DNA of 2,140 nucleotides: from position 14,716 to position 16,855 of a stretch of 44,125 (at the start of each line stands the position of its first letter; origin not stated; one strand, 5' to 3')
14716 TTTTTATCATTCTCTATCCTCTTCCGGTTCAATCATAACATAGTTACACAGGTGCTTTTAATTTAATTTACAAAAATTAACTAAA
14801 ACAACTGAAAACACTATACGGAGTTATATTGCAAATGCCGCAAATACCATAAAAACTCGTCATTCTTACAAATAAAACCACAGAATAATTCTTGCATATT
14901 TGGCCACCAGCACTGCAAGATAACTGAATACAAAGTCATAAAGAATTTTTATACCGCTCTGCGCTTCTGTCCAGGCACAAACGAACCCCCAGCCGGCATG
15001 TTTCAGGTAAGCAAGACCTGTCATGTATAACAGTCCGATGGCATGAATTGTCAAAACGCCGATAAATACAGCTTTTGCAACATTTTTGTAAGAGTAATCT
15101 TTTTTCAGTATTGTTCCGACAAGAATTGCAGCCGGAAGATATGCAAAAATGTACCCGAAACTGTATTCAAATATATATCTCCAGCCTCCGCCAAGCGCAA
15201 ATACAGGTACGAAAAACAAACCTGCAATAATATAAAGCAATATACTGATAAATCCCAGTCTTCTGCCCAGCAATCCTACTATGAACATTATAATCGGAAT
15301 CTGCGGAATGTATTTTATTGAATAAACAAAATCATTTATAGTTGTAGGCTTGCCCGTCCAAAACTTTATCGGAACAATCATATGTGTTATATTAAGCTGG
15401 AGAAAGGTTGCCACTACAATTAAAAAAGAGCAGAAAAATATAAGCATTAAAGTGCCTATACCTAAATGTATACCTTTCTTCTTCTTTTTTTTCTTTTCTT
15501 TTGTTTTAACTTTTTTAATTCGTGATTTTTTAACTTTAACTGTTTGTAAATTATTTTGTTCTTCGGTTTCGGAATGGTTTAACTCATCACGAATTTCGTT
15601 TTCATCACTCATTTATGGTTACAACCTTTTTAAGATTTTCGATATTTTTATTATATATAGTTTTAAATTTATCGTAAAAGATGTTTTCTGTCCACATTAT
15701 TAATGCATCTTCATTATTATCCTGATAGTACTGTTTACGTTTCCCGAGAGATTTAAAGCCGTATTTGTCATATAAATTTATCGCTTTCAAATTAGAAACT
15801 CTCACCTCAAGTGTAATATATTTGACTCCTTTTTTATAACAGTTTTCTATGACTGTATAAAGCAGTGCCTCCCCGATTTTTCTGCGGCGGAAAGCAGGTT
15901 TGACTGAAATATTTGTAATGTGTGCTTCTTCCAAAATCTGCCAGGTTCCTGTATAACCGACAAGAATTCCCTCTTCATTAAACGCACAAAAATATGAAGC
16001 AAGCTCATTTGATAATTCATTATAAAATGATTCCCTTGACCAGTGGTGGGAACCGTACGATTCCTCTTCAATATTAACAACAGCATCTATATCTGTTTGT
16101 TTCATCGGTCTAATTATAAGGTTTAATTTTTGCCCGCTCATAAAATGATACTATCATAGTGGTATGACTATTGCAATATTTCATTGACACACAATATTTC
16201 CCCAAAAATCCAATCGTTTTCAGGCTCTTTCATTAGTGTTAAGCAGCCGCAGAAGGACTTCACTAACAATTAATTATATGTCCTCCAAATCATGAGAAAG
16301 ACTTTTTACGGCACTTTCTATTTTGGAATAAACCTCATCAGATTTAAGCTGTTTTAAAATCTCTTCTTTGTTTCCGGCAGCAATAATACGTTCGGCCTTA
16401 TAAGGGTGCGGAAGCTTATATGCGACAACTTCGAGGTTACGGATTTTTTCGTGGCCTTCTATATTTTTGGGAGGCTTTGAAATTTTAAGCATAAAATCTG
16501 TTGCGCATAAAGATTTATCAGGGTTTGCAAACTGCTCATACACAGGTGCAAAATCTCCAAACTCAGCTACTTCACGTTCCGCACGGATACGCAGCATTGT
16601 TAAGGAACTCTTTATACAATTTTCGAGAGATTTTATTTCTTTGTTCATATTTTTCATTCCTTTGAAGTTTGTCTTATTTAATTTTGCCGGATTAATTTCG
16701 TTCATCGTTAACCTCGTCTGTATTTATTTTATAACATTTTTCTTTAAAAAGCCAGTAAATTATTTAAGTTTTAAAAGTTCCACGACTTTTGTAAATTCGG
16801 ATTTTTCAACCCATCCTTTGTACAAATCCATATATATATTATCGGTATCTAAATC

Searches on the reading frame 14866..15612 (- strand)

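Call 12: search_protein_families(library=pfam, proteins=[window:14866-15612:-], max_evalue=0.001)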
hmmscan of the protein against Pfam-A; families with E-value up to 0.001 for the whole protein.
window:14866-15612:- (248 aa): 1 family
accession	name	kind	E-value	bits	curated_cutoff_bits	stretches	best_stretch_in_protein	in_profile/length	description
PF02632.19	BioY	-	1.5e-21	77.2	25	1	103-240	8-138/140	BioY family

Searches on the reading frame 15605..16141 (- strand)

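Call 12: search_protein_families(library=pfam, proteins=[window:15605-16141:-], max_evalue=0.001)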
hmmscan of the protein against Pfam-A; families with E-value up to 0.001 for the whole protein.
window:15605-16141:- (178 aa): 7 families
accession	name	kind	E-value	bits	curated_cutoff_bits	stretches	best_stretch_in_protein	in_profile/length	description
PF00583.31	Acetyltransf_1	-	9.3e-19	68.3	20.7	1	20-129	3-116/116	Acetyltransferase (GNAT) family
PF13673.13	Acetyltransf_10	-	6.5e-15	55.7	23.6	1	31-136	14-114/128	Acetyltransferase (GNAT) domain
PF13508.13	Acetyltransf_7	-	2.1e-12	47.7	27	1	49-130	4-83/84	Acetyltransferase (GNAT) domain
PF13420.13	Acetyltransf_4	-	1.5e-08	35.2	24.3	1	38-145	36-150/155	Acetyltransferase (GNAT) domain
PF13527.13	Acetyltransf_9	-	3.3e-07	30.8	25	1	10-130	2-125/127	Acetyltransferase (GNAT) domain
PF13302.13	Acetyltransf_3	-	6.3e-07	30.6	25.4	1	8-130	2-138/138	Acetyltransferase (GNAT) domain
PF08445.16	FR47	-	2.3e-05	24.7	22.1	1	73-132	22-80/86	FR47-like protein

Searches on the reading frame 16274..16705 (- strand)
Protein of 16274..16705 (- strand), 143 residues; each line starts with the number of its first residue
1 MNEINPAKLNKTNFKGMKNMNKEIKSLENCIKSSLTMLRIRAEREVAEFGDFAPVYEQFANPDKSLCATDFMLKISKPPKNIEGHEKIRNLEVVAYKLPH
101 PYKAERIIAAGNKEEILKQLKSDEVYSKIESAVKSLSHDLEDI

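Call 44: search_protein_families(library=pfam, alignment_id=A2, max_evalue=0.1)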
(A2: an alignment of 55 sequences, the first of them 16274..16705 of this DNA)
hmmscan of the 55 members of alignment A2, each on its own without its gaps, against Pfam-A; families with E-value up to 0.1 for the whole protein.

A. member 1, window:16274-16705:- (143 aa): 0 families

B. families by the number of members that match (of 55 scanned): 17 families
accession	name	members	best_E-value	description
PF13656.11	RNA_pol_L_2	2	0.0031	RNA polymerase Rpb3/Rpb11 dimerisation domain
PF21569.3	SET1_RBD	2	0.028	Histone-lysine N-methyltransferase, RNA-binding domain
PF04882.17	Peroxin-3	1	0.006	Peroxin-3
PF22381.2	Staph_reg_Sar_Rot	1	0.0073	Transcriptional regulator SarA/Rot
PF06248.19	Zw10_N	1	0.01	Centromere/kinetochore Zw10 N-terminal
PF08328.16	ASL_C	1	0.015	Adenylosuccinate lyase C-terminal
PF16183.10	Kinesin_assoc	1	0.023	Kinesin-associated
PF00814.31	TsaD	1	0.029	tRNA N6-adenosine threonylcarbamoyltransferase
PF10163.14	EnY2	1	0.053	Transcription factor e(y)2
PF21794.3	RAD51D_N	1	0.057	RAD51D, N-terminal domain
PF22878.1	SPT2_N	1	0.062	SPT2 N-terminal domain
PF12367.13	PFO_beta_C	1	0.064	Pyruvate ferredoxin oxidoreductase beta subunit C terminal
PF11061.14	Tsr0524-like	1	0.065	Cytochrome b6f, subunit Tsr0524-like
PF01191.24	RNA_pol_Rpb5_C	1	0.066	RNA polymerase Rpb5, C-terminal domain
PF16678.12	UBA_HOIP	1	0.069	HOIP UBA domain pair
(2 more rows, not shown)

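Call 45: search_solved_structures(query=A2, max_evalue=10, show_alignments=2)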
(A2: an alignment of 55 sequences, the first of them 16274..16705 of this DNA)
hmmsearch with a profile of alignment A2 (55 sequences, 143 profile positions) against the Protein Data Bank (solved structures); distinct sequences matched with E-value up to 10: 5.
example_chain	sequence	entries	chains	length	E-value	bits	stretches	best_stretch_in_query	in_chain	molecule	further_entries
9fzf_A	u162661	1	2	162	0.43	13.4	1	4-67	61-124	Transcriptional repressor NrdR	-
9gex_A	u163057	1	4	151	0.49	13.2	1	4-67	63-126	Transcriptional repressor NrdR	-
9fxk_A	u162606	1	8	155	0.51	13.2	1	4-67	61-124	Transcriptional repressor NrdR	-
9fvr_A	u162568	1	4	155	0.51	13.2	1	4-67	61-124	Transcriptional repressor NrdR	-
9o5d_A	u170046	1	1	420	0.96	12.3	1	22-67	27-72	S-adenosylmethionine sensor upstream of mTORC1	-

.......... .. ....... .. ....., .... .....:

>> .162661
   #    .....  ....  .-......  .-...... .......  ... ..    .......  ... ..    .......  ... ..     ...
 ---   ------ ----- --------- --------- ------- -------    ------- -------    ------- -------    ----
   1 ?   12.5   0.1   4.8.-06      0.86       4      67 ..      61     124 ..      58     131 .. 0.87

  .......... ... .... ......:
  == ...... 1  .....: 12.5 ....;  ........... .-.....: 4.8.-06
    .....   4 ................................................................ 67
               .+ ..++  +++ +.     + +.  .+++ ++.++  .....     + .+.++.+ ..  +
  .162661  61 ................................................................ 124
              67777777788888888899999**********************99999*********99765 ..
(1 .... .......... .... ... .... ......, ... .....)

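Call 46: find_homologous_proteins(query=window:16274-16705:-, max_evalue=0.001)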
Query window:16274-16705:- (143 aa): 93 proteins with E <= 0.001 among 102 candidates.
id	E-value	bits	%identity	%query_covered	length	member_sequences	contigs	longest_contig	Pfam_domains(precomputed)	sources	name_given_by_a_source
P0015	1.5e-86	305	100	100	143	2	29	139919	-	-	-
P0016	4.1e-86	304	99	100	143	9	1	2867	-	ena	-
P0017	1.6e-85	302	99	100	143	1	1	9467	-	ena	-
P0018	1.9e-63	230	76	100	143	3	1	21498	-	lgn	-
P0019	2.5e-60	220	73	100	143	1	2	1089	-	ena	-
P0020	1.4e-57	211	71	100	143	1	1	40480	-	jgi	-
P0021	1.8e-57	211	73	100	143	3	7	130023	-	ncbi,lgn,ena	-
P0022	6.7e-56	206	68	100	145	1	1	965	-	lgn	-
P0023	1.7e-54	201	69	100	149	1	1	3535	-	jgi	-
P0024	1.7e-54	201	66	100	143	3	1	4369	-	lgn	-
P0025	1.5e-53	198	66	100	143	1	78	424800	-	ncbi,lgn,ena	-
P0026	5.8e-52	193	63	100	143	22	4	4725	-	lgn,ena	-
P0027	1.5e-51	192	67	100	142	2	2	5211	-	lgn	-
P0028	7.0e-51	190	65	100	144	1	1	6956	-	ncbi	-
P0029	5.3e-50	187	62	100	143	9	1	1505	-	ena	-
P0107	1.2e-15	76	37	99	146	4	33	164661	-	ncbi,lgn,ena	-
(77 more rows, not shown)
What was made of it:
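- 16274..16705 (-): 143-aa partner ORF, the candidate inhibitor or immunity protein of the module. The large protein database holds 93 clusters, all about 140-149 aa and unnamed (call 46).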

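Call 50: find_related_loci(query=A3, collection=metagenome_contigs, flank=10000)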
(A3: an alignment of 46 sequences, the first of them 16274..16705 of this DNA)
Query A3 (143 aa) in metagenome_contigs; peptide patterns used: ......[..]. (x = any residue, [..] = any of these).
23 stretches matched a pattern; 8 encode a relative of the query (tblastn E <= 1e-3); 8 distinct loci.
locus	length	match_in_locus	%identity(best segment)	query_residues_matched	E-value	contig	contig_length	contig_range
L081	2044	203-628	57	2-143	7e-49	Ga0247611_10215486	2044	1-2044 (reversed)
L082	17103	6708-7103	52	2-143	3e-47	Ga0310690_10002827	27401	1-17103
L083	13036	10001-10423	50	1-143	3e-38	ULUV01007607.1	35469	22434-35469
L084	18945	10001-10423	50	1-143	4e-38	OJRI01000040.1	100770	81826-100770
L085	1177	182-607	46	2-143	8e-38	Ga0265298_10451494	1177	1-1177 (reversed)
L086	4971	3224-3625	35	9-141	1e-19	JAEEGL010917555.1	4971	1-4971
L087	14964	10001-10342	39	31-142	7e-18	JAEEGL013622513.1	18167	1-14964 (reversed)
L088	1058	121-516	31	4-140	1e-9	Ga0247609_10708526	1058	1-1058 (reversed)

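Call 56: predict_structure(alignment_id=A3)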
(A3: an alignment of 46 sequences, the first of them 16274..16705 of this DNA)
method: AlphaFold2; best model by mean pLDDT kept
length: 143 residues; sequences in the alignment: 46
mean_pLDDT: 86.3   pTM: 0.75
mean pLDDT of the five models: 86.3, 85.8, 85.6, 84.4, 82.0
residues with pLDDT >= 90: 111; 70-90: 7; 50-70: 6; < 50: 19
segments of 3 or more residues with pLDDT < 50: 1-3, 5-13, 16-22
pLDDT, mean of each block of 10 residues (from residue 1): 46 46 75 95 94 96 94 96 94 95 95 96 93 95 74
secondary structure, 60 per line:
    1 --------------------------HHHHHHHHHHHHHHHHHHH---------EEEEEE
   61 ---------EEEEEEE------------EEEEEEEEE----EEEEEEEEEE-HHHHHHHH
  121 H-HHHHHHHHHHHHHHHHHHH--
elements in order: H27-45 E55-60 E70-76 E89-97 E102-111 H113-121 H123-141
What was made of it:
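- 16274..16705 (-): The AF2 model has pLDDT 86.3 with an alpha-beta4-alpha-alpha layout (call 56).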

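Call 60: fold_search(model_id=the predicted structure, library=pdb)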
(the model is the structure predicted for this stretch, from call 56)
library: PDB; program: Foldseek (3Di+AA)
matches with E <= 10: 326; with E <= 0.001: 0
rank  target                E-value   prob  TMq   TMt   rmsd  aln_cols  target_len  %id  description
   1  6x6a_A                3.8e-01  0.30  0.29  0.06  16.1        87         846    8  Cryo-EM structure of NLRP1-DPP9 complex (released 2021-03-10)
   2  9gon_D                4.0e-01  0.33  0.30  0.06  17.5        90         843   12  Crystal structure of DPP9 in complex with sulphostin (released 2025-07-16)
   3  9goc_D                4.6e-01  0.30  0.30  0.06  17.4        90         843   12  Crystal structure of DPP9 Ser730Ala in complex with sulphostin. (released 2025-07-16)
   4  2gid_A                6.2e-01  0.09  0.21  0.21   8.8        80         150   10  Crystal structures of trypanosoma bruciei MRP1/MRP2 (released 2006-09-05)
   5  3k44_B                7.1e-01  0.28  0.36  0.36   6.0       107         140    9  Crystal Structure of Drosophila melanogaster Pur-alpha (released 2009-10-27)
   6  7zxs_A                7.1e-01  0.23  0.30  0.06  17.4        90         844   12  Crystal structure of DPP9 in complex with a 4-oxo-b-lactam based inhibitor, A295 (released 2022-09-28)
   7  1plq                  7.5e-01  0.08  0.19  0.13   8.4        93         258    9  CRYSTAL STRUCTURE OF THE EUKARYOTIC DNA POLYMERASE PROCESSIVITY FACTOR PCNA (released 1995-03-31)
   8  7svl_A                8.6e-01  0.20  0.28  0.06  14.9        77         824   12  DPP9 IN COMPLEX WITH LIGAND ICeD-2 (released 2022-10-05)
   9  9god_C                9.1e-01  0.18  0.26  0.05  15.1        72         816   14  Crystal structure of DPP9 in complex with N-phosphono-(S)-3-aminopiperidine-2-one-based inhibitor (released 2025-07-16)
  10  4uwi                  9.1e-01  0.03  0.16  0.07  13.9       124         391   10  Crystal structure of Aspergillus fumigatus N-myristoyl transferase in complex with myristoyl CoA and a pyrazole sulphona (released 2014-12-03)
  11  4l8h_A                9.7e-01  0.06  0.20  0.22   7.8        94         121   13  Bacteriophage Qbeta coat protein in complex with RNA operator hairpin (released 2013-10-02)
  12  7svn_C                1.0e+00  0.15  0.25  0.05  15.2        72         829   14  DPP9 IN COMPLEX WITH LIGAND ICeD-1 (released 2022-10-05)
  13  4koo_A                1.0e+00  0.14  0.32  0.28   6.4        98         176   11  Crystal Structure of WHY1 from Arabidopsis thaliana (released 2013-11-13)
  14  3nuz_F                1.0e+00  0.12  0.21  0.09  13.4        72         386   11  Crystal structure of a putative acetyl xylan esterase (BF1801) from Bacteroides fragilis NCTC 9343 at 2.30 A resolutio (released 2010-08-04)
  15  3upu_A                1.0e+00  0.03  0.21  0.09  14.5       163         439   13  Crystal structure of the T4 Phage SF1B Helicase Dda (released 2012-06-20)
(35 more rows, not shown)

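Call 68: find_encoding_contigs(protein=P0107, flank=10000, max_places=4)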
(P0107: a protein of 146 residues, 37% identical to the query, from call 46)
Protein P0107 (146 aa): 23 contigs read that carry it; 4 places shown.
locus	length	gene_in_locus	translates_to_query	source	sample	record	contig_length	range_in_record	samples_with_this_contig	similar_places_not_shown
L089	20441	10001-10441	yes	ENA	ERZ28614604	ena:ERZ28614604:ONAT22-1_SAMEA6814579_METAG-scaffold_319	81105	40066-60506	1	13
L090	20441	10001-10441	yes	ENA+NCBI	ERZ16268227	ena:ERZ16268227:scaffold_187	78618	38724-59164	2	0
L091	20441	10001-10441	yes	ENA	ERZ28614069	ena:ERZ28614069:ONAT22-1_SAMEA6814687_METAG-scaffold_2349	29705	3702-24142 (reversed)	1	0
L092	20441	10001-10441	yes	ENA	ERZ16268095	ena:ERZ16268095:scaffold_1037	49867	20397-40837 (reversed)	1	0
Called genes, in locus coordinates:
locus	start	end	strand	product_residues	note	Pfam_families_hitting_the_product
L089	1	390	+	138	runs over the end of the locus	PF01894:YjbQ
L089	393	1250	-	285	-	PF00582:Usp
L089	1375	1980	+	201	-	PF08281:Sigma70_r4_2 (weak), PF04545:Sigma70_r4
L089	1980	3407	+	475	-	PF02347:GDC-P, PF00266:Aminotran_5 (weak), PF21478:GcvP2_C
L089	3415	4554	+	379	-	PF09989:DUF2229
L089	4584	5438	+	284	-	-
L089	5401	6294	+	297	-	PF01745:IPT (faint), PF01715:IPPT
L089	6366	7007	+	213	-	-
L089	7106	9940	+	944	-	-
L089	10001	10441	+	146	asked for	-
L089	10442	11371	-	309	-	-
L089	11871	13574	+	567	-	-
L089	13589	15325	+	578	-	-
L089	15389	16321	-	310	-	PF00231:ATP-synt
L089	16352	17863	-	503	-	PF02874:ATP-synt_ab_N, PF00006:ATP-synt_ab, PF00306:ATP-synt_ab_C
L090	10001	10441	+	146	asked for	-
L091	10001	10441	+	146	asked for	-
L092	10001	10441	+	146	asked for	-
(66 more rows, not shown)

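Call 78: search_protein_families(library=ncbifam, proteins=[window:16274-16705:-], max_evalue=0.01)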
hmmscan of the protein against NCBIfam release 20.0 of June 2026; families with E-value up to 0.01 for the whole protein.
window:16274-16705:- (143 aa): 1 family
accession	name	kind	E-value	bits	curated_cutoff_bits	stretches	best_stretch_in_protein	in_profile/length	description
NF047758.1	LIC12936_fam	equivalog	0.00084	19.3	250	1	10-78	35-105/229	LIC_12936 family protein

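Call 84: search_protein_families(library=pfam, proteins=[L087:24-3173:+, L087:3178-4077:+, L087:4025-5452:+, L087:5467-6306:+, L087:6337-6711:+, L087:6721-8001:+, L087:8991-9866:+, L087:10346-10792:+, L087:10887-12533:+, L087:12997-14034:+], max_evalue=0.001)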
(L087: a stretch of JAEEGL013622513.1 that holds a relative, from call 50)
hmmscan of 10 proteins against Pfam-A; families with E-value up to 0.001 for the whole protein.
L087:24-3173:+ (1049 aa): 2 families
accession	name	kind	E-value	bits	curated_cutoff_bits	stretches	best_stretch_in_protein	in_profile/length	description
PF00350.29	Dynamin_N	-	3.3e-08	34.2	27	1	226-490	1-151/168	Dynamin family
PF01926.29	MMR_HSR1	-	0.00015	22.3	21.9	0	443-496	48-103/113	50S ribosome-binding GTPase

L087:3178-4077:+ (299 aa): 3 families
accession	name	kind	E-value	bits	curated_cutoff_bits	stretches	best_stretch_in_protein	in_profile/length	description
PF00350.29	Dynamin_N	-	2.8e-09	37.7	27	1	9-145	1-152/168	Dynamin family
PF00009.33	GTP_EFTU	-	4.9e-07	30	26.5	1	6-165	3-135/188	Elongation factor Tu GTP binding domain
PF01926.29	MMR_HSR1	-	8.4e-07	29.5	21.9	1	8-158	1-112/113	50S ribosome-binding GTPase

L087:4025-5452:+ (475 aa): 1 family
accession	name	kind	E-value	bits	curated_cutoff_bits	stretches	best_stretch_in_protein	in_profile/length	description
PF04108.17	ATG17_like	-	0.00056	19.9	43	0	62-283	63-264/355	Autophagy protein ATG17-like domain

L087:5467-6306:+ (279 aa): 1 family
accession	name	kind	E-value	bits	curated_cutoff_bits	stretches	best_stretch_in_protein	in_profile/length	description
PF13529.12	Peptidase_C39_2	-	0.00011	23.3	24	1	22-136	14-131/143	Peptidase_C39 like family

L087:6337-6711:+ (124 aa): 0 families

L087:6721-8001:+ (426 aa): 2 families
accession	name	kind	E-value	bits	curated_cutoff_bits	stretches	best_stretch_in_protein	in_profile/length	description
PF04055.27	Radical_SAM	-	5.6e-14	53.1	29.5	1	55-204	1-139/166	Radical SAM superfamily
PF13353.11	Fer4_12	-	3.8e-06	27.7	22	1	58-185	12-131/137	4Fe-4S single cluster domain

L087:8991-9866:+ (291 aa): 1 family
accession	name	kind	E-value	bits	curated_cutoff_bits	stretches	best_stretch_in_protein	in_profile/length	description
PF13505.12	OMP_b-brl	-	5.6e-05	23.8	28.7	1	141-263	39-146/175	Outer membrane protein beta-barrel domain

L087:10346-10792:+ (148 aa): 0 families

L087:10887-12533:+ (548 aa): 0 families

L087:12997-14034:+ (345 aa): 2 families
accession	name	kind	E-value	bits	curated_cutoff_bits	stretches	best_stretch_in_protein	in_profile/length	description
PF08010.17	Phage_30_3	-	6.1e-37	127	36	1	25-160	2-138/138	Bacteriophage protein GP30.3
PF06941.18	NT5C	-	5.9e-14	52.8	24.8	1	209-301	60-151/180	5' nucleotidase, deoxy (Pyrimidine), cytosolic type C protein (NT5C)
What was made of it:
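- An orphan homologue of the small protein lies in a phage- or defence-like neighbourhood (call 84).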

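Call 89: search_protein_families(library=padloc, proteins=[window:16274-16705:-], max_evalue=0.1)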
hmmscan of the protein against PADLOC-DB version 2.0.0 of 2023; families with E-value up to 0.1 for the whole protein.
window:16274-16705:- (143 aa): 0 families
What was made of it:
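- Closest known: toxSAS toxin-antitoxin toxins. Different: PADLOC gives no hit (call 89).
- PADLOC gives no hit for the module, the small protein or the giant protein (call 89).
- Tried and rejected: Defence-system membership: PADLOC gives nothing (call 89).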
